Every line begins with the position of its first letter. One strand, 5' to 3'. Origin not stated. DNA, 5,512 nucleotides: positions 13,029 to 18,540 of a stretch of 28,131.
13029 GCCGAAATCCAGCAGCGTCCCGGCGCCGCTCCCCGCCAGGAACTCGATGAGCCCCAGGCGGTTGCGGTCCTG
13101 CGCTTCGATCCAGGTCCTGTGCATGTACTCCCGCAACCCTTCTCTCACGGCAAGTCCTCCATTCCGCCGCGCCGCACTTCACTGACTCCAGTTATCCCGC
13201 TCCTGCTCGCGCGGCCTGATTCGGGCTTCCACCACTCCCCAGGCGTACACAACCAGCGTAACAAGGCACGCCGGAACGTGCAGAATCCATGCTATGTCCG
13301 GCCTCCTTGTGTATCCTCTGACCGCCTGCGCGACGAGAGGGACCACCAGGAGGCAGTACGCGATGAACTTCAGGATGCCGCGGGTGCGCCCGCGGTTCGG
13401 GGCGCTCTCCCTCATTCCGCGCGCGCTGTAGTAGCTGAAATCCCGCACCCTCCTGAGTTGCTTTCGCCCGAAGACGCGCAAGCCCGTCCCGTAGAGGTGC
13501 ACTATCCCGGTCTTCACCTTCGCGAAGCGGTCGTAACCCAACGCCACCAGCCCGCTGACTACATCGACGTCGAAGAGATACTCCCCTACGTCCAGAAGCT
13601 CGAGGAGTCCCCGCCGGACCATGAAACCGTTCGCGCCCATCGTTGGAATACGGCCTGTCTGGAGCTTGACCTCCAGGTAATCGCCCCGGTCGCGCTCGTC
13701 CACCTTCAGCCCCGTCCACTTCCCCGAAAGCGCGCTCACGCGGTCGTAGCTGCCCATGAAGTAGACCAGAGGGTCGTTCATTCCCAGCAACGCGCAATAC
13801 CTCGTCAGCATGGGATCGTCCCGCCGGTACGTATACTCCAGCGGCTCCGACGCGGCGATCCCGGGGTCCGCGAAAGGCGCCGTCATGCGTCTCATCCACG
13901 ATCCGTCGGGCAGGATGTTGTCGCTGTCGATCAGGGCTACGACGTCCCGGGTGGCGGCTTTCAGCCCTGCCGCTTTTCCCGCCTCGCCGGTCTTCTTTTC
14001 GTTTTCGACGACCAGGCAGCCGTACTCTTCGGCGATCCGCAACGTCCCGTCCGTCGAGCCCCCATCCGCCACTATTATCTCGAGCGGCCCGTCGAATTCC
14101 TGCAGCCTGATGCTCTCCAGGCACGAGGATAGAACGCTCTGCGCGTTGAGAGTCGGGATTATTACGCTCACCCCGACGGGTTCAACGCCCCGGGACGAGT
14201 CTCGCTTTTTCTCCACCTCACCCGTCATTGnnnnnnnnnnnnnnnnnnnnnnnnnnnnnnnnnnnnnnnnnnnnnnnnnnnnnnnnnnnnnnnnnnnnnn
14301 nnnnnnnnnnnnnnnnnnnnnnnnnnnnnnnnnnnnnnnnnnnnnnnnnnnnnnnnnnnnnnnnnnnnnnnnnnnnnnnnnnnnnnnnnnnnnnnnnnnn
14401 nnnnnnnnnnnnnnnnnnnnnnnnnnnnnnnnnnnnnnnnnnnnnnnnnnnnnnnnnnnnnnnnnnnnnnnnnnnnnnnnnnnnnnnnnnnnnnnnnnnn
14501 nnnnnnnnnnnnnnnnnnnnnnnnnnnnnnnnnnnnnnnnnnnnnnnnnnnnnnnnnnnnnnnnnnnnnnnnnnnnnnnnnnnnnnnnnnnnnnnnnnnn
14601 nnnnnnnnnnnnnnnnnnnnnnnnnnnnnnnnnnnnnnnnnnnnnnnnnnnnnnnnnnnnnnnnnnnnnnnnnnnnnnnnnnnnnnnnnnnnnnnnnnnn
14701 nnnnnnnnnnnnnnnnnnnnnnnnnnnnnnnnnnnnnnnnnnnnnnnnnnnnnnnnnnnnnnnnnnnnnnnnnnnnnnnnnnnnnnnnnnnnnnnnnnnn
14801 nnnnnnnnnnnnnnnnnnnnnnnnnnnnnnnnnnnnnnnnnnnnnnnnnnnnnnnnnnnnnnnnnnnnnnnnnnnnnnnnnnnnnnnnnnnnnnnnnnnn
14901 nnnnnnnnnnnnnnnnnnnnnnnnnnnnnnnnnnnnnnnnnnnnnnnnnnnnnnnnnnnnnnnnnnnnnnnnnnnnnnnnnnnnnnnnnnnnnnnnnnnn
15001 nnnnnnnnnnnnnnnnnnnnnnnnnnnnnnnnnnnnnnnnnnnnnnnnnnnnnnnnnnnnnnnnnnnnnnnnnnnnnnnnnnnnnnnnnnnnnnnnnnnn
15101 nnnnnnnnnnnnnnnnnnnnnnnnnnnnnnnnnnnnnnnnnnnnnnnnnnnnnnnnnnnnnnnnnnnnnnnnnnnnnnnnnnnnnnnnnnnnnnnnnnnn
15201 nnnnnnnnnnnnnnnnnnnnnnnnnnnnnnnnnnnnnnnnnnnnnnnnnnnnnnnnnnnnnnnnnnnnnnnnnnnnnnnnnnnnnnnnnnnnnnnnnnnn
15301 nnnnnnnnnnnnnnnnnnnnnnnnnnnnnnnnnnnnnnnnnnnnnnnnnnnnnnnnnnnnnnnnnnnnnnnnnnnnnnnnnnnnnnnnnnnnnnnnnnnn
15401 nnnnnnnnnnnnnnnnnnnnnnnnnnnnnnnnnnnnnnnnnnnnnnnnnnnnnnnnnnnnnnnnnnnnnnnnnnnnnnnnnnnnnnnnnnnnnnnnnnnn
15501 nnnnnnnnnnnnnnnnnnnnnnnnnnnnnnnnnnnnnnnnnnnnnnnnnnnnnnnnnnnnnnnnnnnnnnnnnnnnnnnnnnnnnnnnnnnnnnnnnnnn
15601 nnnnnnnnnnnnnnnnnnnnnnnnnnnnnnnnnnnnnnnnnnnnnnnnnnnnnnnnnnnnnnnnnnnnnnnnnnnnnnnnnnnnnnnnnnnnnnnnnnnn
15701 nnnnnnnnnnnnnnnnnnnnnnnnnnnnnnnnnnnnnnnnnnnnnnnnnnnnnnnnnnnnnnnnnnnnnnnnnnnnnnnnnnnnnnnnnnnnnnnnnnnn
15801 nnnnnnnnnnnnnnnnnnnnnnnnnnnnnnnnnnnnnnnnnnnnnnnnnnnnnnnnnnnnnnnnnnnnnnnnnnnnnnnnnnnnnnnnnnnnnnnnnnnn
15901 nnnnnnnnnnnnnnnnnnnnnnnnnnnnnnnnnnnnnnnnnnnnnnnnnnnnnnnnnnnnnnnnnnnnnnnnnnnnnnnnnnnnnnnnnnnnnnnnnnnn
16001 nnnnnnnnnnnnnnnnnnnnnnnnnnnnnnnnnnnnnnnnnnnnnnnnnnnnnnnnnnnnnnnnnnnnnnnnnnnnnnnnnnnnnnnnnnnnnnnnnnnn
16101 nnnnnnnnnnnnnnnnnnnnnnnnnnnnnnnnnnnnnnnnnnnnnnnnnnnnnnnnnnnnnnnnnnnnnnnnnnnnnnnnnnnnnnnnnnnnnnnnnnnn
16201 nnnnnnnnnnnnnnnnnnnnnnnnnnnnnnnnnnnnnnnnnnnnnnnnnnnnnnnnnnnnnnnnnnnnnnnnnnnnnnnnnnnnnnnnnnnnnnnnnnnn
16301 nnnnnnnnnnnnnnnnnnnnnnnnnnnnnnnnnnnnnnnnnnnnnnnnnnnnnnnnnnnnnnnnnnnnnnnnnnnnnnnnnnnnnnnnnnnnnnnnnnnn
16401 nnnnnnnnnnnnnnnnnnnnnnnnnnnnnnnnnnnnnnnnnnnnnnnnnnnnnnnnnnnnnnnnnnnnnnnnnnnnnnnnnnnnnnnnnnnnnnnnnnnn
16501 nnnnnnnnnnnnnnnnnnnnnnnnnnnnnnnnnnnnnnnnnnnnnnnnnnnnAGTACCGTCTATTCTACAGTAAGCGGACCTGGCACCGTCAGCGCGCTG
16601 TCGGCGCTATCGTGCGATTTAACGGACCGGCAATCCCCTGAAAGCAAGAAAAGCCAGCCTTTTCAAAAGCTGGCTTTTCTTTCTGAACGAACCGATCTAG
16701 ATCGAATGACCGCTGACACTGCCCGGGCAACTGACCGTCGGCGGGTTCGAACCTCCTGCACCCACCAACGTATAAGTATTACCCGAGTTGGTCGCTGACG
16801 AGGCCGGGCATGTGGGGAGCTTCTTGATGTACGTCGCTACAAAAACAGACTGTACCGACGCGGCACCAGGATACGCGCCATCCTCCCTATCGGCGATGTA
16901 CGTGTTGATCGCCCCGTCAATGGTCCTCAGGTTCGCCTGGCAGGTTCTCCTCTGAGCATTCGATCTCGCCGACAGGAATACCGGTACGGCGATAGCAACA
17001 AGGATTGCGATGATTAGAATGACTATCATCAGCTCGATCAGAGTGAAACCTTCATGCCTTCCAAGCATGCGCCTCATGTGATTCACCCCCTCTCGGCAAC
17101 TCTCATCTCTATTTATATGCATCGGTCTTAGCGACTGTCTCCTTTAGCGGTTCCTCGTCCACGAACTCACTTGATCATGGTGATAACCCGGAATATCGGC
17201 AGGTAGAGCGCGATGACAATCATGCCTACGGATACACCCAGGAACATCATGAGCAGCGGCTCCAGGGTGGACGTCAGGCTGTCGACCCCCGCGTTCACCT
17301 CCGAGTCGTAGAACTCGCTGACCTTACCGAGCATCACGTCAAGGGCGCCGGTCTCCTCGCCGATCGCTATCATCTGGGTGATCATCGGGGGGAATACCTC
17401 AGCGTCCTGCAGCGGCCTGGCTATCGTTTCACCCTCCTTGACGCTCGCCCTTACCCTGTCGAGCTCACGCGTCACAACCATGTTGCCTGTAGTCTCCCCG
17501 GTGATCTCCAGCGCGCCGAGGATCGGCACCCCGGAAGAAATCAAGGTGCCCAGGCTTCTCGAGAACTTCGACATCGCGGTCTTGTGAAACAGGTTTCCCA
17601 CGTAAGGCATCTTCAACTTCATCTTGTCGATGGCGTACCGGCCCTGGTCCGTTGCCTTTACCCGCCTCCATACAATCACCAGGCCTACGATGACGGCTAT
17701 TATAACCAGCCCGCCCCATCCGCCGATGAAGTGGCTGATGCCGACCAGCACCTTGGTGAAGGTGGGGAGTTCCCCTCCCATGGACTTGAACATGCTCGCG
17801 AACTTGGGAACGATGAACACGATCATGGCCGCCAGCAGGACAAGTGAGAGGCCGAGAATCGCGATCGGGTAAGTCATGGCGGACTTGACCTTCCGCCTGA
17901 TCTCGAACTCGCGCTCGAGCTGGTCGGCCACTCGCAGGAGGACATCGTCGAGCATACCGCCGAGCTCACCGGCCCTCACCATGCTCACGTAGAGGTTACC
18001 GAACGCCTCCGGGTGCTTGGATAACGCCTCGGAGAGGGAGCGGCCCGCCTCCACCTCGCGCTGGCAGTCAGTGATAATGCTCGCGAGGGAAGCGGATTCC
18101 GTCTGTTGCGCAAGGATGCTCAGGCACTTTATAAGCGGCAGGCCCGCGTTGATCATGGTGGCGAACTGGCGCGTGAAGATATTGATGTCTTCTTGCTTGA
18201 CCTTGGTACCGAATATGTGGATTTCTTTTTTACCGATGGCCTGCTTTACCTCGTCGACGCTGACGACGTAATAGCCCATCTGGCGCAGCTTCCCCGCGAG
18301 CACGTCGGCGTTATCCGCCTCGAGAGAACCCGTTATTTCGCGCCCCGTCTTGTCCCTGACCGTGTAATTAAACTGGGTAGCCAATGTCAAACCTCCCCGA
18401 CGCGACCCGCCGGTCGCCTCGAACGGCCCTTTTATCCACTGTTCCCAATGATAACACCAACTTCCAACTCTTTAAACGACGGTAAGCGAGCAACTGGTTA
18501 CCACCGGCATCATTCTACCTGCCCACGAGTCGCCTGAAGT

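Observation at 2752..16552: pilA-linked 14-kb island of four GT-C-type enzymes, a GT2 and four methylating enzymes: candidate new pilin glyco-methylation system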

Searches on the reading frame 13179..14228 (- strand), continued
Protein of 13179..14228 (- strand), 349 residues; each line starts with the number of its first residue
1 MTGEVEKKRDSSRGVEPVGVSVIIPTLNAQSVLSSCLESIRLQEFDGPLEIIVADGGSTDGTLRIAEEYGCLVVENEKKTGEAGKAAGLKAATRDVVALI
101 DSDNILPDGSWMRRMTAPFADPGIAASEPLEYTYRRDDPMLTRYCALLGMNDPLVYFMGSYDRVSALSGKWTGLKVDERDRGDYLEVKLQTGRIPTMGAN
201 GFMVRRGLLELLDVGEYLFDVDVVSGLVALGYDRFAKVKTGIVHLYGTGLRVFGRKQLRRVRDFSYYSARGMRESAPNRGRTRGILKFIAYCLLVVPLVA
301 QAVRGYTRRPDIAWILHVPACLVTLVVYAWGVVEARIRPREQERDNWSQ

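Call 76: find_encoding_contigs(protein=P0078, flank=10000, max_places=1)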
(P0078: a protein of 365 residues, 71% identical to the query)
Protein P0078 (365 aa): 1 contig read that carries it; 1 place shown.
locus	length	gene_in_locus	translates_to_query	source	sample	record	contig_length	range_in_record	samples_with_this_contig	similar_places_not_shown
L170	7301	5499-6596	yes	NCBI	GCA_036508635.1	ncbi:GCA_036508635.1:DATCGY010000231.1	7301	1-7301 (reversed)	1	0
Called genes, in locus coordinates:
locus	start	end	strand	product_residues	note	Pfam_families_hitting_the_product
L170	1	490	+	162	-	PF01041:DegT_DnrJ_EryC1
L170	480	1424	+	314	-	PF13641:Glyco_tranf_2_3 (weak), PF00535:Glycos_transf_2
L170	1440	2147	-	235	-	PF01209:Ubie_methyltran, PF05401:NodS, PF13489:Methyltransf_23, PF13847:Methyltransf_31, PF08241:Methyltransf_11, PF08242:Methyltransf_12, PF13649:Methyltransf_25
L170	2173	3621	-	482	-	PF02310:B12-binding, PF04055:Radical_SAM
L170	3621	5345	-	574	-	PF00535:Glycos_transf_2, PF10111:Glyco_tranf_2_2 (weak), PF13641:Glyco_tranf_2_3 (weak), PF00535:Glycos_transf_2, PF13641:Glyco_tranf_2_3 (weak), PF13632:Glyco_trans_2_3 (weak)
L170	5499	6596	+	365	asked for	PF13641:Glyco_tranf_2_3, PF00535:Glycos_transf_2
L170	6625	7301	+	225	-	PF02353:CMAS (weak), PF13489:Methyltransf_23, PF07021:MetW (weak), PF06325:PrmA (weak), PF13847:Methyltransf_31, PF08241:Methyltransf_11, PF08242:Methyltransf_12, PF13649:Methyltransf_25, +1 more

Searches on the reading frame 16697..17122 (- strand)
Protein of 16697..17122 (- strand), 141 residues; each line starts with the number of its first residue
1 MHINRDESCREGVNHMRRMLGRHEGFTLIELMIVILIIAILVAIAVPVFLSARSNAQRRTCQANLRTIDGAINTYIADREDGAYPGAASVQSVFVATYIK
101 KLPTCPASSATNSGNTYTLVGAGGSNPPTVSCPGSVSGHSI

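Call 5: search_protein_families(library=pfam, proteins=[window:16697-17122:-], max_evalue=0.01)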
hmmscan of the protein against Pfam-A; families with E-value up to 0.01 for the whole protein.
window:16697-17122:- (141 aa): 1 family
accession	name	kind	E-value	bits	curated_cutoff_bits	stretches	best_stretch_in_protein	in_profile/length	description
PF07963.17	N_methyl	-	9.3e-08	31.8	21.2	1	22-45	3-26/27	Prokaryotic N-terminal methylation motif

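Call 8: search_protein_families(library=ncbifam, proteins=[window:16697-17122:-], max_evalue=0.01)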
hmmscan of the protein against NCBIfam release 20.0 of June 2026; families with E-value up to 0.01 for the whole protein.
window:16697-17122:- (141 aa): 11 families
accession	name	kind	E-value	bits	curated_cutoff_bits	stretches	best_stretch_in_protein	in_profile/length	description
TIGR01710.1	typeII_sec_gspG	equivalog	2.6e-12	46.9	88.85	1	25-86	2-61/134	type II secretion system major pseudopilin GspG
NF040999.1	pilin_ComGC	equivalog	2.8e-12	46.7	75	1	24-81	2-59/84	competence type IV pilus major pilin ComGC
NF041775.1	typeIV_PilA_Myxo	equivalog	3e-11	43.7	400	1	18-79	5-66/214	type IV pilin protein PilA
TIGR01708.2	typeII_sec_gspH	equivalog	3.8e-08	33.5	80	1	23-66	1-41/169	type II secretion system minor pseudopilin GspH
NF007862.0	PRK10574.1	equivalog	4.6e-08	33.3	138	1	22-49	3-30/145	prepilin peptidase-dependent pilin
TIGR02532.1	IV_pilin_GFxxxE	domain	1.2e-07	31.3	16.3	1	25-46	3-24/24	prepilin-type N-terminal cleavage/methylation domain-containing protein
TIGR02596.1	TIGR02596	subfamily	4.9e-06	26.8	70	1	26-79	1-53/196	Verru_Chthon cassette protein D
NF041013.1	T4P_ComGE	equivalog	8.2e-06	25.8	49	1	24-79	4-60/83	competence type IV pilus minor pilin ComGE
NF038303.1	EPS_HpsB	equivalog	0.00014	21.9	150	1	23-59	2-39/211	hormogonium polysaccharide secretion pseudopilin HpsB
NF007800.0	PRK10506.1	equivalog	0.00028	20.7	158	1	18-49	3-34/163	prepilin peptidase-dependent protein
NF040982.1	ComGD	equivalog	0.00083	19.8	70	1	24-52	2-29/139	competence type IV pilus minor pilin ComGD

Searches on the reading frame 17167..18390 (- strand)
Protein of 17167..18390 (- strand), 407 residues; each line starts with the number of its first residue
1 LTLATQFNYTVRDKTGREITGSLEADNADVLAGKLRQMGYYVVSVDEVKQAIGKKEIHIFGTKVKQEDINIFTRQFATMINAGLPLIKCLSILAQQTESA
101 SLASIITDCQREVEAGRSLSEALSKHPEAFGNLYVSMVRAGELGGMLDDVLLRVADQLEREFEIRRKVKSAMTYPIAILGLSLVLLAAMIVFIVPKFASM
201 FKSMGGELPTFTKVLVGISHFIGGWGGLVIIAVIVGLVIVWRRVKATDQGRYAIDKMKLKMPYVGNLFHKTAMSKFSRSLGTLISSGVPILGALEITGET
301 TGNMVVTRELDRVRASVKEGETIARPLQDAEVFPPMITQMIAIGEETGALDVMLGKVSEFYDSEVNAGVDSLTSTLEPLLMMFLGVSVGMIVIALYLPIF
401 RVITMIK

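Call 9: search_protein_families(library=pfam, proteins=[window:17167-18390:-], max_evalue=0.001)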
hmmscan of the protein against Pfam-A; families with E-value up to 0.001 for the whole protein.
window:17167-18390:- (407 aa): 1 family
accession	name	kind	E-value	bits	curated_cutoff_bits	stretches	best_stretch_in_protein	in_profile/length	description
PF00482.28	T2SSF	-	1.1e-61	206.8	25.2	2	72-195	1-125/125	Type II secretion system (T2SS), protein F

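Call 64: find_related_loci(query=window:17167-18390:-, collection=metagenome_contigs, flank=10000)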
Query window:17167-18390:- (407 aa) in metagenome_contigs; peptide patterns used: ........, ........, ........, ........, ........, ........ (x = any residue, [..] = any of these).
600 stretches matched a pattern (row limit reached: there are more); 525 encode a relative of the query (tblastn E <= 1e-3); the best 80 are kept; 80 distinct loci.
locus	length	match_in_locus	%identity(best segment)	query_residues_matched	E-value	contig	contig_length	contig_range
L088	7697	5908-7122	87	3-407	0e+0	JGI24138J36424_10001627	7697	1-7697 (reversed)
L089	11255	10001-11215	87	3-407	0e+0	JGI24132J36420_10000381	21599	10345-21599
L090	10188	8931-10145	87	3-407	0e+0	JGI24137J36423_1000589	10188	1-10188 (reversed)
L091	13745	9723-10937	86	3-407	0e+0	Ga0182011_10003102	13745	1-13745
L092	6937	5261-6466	78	6-407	0e+0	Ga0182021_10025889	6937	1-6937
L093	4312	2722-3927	77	6-407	0e+0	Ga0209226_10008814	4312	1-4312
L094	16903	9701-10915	77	3-407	0e+0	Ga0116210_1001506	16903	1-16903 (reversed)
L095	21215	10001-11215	76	3-407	0e+0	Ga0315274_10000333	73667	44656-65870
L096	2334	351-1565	72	3-407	0e+0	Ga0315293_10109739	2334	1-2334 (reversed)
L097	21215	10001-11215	72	3-407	0e+0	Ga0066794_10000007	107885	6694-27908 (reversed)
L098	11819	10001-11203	61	3-403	1e-169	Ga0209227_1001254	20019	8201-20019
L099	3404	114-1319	61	3-404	1e-174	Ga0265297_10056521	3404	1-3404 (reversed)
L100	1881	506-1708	61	3-403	3e-180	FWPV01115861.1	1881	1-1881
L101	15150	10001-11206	61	3-404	5e-164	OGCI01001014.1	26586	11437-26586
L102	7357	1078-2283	60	3-404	3e-156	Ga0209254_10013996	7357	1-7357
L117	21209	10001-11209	49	3-407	4e-135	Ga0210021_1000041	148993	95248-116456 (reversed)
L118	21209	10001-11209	49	3-407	4e-135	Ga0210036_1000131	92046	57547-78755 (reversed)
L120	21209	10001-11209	50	3-407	3e-134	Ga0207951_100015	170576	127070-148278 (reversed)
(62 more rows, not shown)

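Call 67: search_protein_families(library=pfam, proteins=[L091:11769-13664:-, L117:11905-13920:+, L117:13907-14581:+, L097:11815-14283:-, L120:11960-13978:+], max_evalue=0.001)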
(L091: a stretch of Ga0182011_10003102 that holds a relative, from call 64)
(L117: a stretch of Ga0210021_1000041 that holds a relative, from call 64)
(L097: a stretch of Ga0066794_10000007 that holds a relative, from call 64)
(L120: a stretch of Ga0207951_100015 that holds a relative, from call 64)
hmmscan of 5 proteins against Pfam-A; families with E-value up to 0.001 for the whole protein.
L091:11769-13664:- (631 aa): 1 family
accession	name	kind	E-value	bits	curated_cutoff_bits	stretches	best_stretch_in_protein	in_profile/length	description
PF13231.12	PMT_2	-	4.1e-12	47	26.1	1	164-319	6-155/160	Dolichyl-phosphate-mannose-protein mannosyltransferase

L117:11905-13920:+ (671 aa): 12 families
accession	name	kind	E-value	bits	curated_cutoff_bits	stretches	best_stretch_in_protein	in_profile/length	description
PF04932.20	Wzy_C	-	6.6e-22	78.3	31.7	1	223-372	3-149/149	O-Antigen ligase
PF13431.12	TPR_17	-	4.2e-11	42.6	24.4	0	612-642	3-33/34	Tetratricopeptide repeat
PF07719.23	TPR_2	-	1.2e-09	37.9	27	0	593-621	6-34/34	Tetratricopeptide repeat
PF13414.12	TPR_11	-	2.2e-09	37.3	26.8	1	595-636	1-42/42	TPR repeat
PF00515.34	TPR_1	-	1.3e-08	34.7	27.8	0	594-621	7-34/34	Tetratricopeptide repeat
PF14559.12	TPR_19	-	9.4e-08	32.7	25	1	566-623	3-60/68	Tetratricopeptide repeat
PF13181.12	TPR_8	-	2.9e-07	30.5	25.7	0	593-621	6-34/34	Tetratricopeptide repeat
PF13432.12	TPR_16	-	2e-05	25.4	32.7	0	566-622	9-65/65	Tetratricopeptide repeat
PF13428.12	TPR_14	-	2e-05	25.3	23.5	0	592-630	5-43/44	Tetratricopeptide repeat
PF14561.12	TPR_20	-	2.2e-05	25.2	25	0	611-658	11-58/90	Tetratricopeptide repeat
PF13424.12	TPR_12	-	0.0001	22.8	30.1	0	593-645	8-68/77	Tetratricopeptide repeat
PF13174.12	TPR_6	-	0.00078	20.4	26.3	0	626-668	4-29/33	Tetratricopeptide repeat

L117:13907-14581:+ (224 aa): 20 families
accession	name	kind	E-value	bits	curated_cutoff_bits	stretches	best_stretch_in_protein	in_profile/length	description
PF07719.23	TPR_2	-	4.4e-21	73.6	27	1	144-175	2-33/34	Tetratricopeptide repeat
PF00515.34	TPR_1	-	1.5e-19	69.3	27.8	1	144-175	2-33/34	Tetratricopeptide repeat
PF13181.12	TPR_8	-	1.1e-17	63.1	25.7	2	145-175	3-33/34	Tetratricopeptide repeat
PF14559.12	TPR_19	-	2.3e-17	63.5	25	2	53-110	3-61/68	Tetratricopeptide repeat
PF13431.12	TPR_17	-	3.2e-15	55.5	24.4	0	64-95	2-33/34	Tetratricopeptide repeat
PF13428.12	TPR_14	-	7e-15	54.5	23.5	0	149-185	7-43/44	Tetratricopeptide repeat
PF13176.12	TPR_7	-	2.1e-14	52.7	27.9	1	145-175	1-33/36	Tetratricopeptide repeat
PF13432.12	TPR_16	-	3.1e-12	47.1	32.7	1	79-142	1-64/65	Tetratricopeptide repeat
PF13424.12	TPR_12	-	4.3e-11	43.3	30.1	1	145-206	3-74/77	Tetratricopeptide repeat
PF13414.12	TPR_11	-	6.6e-10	39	26.8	1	159-191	10-42/42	TPR repeat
PF23914.1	TPR_CcmH_CycH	-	8.1e-09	35.9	42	1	113-212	55-156/158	Cytochrome c-type biogenesis protein H TPR domain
PF12569.14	NatA_aux_su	-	3e-07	30.2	33.3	0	137-199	184-248/515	N-terminal acetyltransferase A, auxiliary subunit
PF13371.12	TPR_9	-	5.7e-07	29.9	35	0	149-214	1-66/73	Tetratricopeptide repeat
PF13174.12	TPR_6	-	7.2e-07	29.9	26.3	0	76-103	1-28/33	Tetratricopeptide repeat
PF20308.4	TPR-S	-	9.1e-07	29.8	27.6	1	59-180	4-93/102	Tetratricopeptide Repeats-Sensor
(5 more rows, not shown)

L097:11815-14283:- (822 aa): 12 families
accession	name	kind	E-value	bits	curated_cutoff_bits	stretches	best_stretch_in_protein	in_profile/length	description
PF11028.14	TMEM260-like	-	2.1e-31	109.5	24.2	1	116-277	1-176/179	Protein O-mannosyl-transferase TMEM260-like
PF14559.12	TPR_19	-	1.1e-08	35.8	25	0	751-815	2-66/68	Tetratricopeptide repeat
PF07719.23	TPR_2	-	2.2e-08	34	27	1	740-773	1-34/34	Tetratricopeptide repeat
PF13181.12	TPR_8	-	4.8e-08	33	25.7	1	740-773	1-34/34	Tetratricopeptide repeat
PF00515.34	TPR_1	-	4.3e-07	29.9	27.8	1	740-773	1-34/34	Tetratricopeptide repeat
PF12895.13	ANAPC3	-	5.1e-07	30.3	27.2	1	721-799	4-81/82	Anaphase-promoting complex, cyclosome, subunit 3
PF13432.12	TPR_16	-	8.7e-07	29.7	32.7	1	712-767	3-58/65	Tetratricopeptide repeat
PF23914.1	TPR_CcmH_CycH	-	4.3e-06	27.1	42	1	732-784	42-94/158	Cytochrome c-type biogenesis protein H TPR domain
PF13174.12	TPR_6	-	8e-06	26.6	26.3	0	746-771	6-31/33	Tetratricopeptide repeat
PF13371.12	TPR_9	-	9.6e-05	22.8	35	0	746-818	1-73/73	Tetratricopeptide repeat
PF13431.12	TPR_17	-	0.00029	21.3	24.4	0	737-760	10-33/34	Tetratricopeptide repeat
PF13424.12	TPR_12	-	0.00033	21.2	30.1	0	736-769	41-74/77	Tetratricopeptide repeat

L120:11960-13978:+ (672 aa): 12 families
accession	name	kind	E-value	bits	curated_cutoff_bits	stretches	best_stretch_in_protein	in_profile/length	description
PF04932.20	Wzy_C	-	3e-24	86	31.7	1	220-373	1-148/149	O-Antigen ligase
PF13432.12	TPR_16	-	5.9e-15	55.8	32.7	3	595-654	2-61/65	Tetratricopeptide repeat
PF14559.12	TPR_19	-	2e-12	47.7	25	1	575-628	10-63/68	Tetratricopeptide repeat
PF13414.12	TPR_11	-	4.2e-12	46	26.8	1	599-632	3-36/42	TPR repeat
PF13428.12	TPR_14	-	1.9e-11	43.9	23.5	1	594-631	5-42/44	Tetratricopeptide repeat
PF13431.12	TPR_17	-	1.6e-10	40.8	24.4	0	616-644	5-33/34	Tetratricopeptide repeat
PF07719.23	TPR_2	-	5.6e-09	35.9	27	0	594-623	5-34/34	Tetratricopeptide repeat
PF13181.12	TPR_8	-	1.8e-05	24.9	25.7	0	592-623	3-34/34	Tetratricopeptide repeat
PF00515.34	TPR_1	-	1.8e-05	24.8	27.8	0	596-623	7-34/34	Tetratricopeptide repeat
PF25063.1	ARM_TT21_C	-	3.9e-05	24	35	0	594-656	99-161/209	Tetratricopeptide repeat protein 21 C-terminal ARM domain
PF13371.12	TPR_9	-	0.00015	22.1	35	0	599-667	4-72/73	Tetratricopeptide repeat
PF23914.1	TPR_CcmH_CycH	-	0.00033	21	42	0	542-624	76-155/158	Cytochrome c-type biogenesis protein H TPR domain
